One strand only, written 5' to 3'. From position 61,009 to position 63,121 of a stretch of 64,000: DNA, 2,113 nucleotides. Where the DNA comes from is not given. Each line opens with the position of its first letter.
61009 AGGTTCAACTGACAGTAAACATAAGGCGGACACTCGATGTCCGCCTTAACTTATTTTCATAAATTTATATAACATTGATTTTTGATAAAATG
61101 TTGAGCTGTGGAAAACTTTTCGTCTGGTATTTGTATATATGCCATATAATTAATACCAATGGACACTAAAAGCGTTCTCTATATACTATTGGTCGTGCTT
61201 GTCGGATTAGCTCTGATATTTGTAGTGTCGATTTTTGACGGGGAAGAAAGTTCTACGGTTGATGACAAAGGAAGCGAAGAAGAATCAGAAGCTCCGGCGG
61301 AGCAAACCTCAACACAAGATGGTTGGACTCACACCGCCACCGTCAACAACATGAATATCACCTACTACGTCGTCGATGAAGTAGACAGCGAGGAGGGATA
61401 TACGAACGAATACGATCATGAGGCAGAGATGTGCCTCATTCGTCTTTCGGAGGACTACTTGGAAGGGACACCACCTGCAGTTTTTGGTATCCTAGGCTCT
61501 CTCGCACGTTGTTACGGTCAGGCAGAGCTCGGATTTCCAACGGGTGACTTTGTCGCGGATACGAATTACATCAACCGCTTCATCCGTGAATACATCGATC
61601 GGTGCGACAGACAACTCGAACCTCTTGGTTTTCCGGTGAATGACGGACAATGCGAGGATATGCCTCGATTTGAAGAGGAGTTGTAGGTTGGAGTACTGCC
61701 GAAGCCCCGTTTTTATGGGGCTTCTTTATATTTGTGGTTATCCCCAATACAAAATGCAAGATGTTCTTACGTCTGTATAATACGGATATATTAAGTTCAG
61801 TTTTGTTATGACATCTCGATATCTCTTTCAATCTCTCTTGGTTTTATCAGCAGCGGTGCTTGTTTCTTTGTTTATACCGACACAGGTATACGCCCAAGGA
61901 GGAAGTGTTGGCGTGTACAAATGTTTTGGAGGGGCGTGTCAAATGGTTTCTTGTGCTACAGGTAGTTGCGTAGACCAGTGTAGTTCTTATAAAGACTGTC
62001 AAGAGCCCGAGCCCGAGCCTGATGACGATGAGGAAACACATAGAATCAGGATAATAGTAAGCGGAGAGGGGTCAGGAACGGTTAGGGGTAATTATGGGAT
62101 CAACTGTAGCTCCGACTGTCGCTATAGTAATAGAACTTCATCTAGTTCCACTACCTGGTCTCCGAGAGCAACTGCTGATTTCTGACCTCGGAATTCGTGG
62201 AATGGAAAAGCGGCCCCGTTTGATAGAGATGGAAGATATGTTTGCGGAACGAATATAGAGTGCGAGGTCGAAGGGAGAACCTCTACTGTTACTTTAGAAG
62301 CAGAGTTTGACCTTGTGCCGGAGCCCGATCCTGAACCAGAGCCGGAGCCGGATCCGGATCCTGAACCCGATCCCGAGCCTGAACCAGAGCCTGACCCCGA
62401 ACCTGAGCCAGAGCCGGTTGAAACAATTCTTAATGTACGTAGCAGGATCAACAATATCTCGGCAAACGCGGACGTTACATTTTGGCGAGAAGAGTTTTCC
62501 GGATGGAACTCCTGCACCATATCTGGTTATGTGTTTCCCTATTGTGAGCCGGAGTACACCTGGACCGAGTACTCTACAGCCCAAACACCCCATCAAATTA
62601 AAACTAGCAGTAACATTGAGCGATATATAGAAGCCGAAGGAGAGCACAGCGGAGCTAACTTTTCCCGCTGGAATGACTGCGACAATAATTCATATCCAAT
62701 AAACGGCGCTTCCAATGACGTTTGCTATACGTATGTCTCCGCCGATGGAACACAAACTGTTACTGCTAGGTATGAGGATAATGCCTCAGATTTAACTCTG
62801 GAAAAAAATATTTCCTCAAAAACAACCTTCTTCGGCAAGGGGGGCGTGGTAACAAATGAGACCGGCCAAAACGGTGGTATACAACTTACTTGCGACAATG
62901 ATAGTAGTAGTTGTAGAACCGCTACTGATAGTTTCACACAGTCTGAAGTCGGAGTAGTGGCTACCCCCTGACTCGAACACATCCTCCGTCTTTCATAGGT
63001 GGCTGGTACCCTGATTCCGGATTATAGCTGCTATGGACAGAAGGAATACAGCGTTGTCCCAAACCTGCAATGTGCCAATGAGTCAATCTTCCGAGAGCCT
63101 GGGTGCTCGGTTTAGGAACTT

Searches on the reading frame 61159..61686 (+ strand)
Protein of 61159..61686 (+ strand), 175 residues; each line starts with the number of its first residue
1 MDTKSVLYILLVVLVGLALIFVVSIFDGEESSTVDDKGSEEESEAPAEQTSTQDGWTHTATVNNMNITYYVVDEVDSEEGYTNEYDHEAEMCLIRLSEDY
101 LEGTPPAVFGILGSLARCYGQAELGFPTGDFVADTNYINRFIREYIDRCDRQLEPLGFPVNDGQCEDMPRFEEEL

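Call 8: search_protein_families(library=pfam, max_evalue=1, proteins=[window:61159-61686:+])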
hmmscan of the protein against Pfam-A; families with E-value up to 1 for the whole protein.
window:61159-61686:+ (175 aa): 1 family
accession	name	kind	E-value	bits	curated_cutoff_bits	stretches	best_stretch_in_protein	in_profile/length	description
PF09911.14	DUF2140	-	0.11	12.5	34.3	1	5-54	5-54/187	Uncharacterized protein conserved in bacteria (DUF2140)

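Call 68: find_encoding_contigs(protein=window:61159-61686:+, flank=10000, max_places=10)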
Protein window:61159-61686:+ (175 aa): 1 contig read that carries it; 1 place shown.
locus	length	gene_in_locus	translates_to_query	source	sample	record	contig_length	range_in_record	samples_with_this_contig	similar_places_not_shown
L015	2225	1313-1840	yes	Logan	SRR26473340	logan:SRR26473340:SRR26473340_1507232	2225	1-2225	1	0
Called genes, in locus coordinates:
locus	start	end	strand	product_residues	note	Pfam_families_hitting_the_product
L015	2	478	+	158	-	?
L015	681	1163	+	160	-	-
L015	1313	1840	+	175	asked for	-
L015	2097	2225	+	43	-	?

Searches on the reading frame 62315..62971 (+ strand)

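Call 76: search_protein_families(library=pfam, max_evalue=0.001, proteins=[window:62315-62971:+])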
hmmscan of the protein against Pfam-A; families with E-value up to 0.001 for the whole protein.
window:62315-62971:+ (218 aa): 1 family
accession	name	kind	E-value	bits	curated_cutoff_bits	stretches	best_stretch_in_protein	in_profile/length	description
PF05887.16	Trypan_PARP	-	1.2e-06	29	100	1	2-35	77-112/134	Procyclic acidic repetitive protein (PARP)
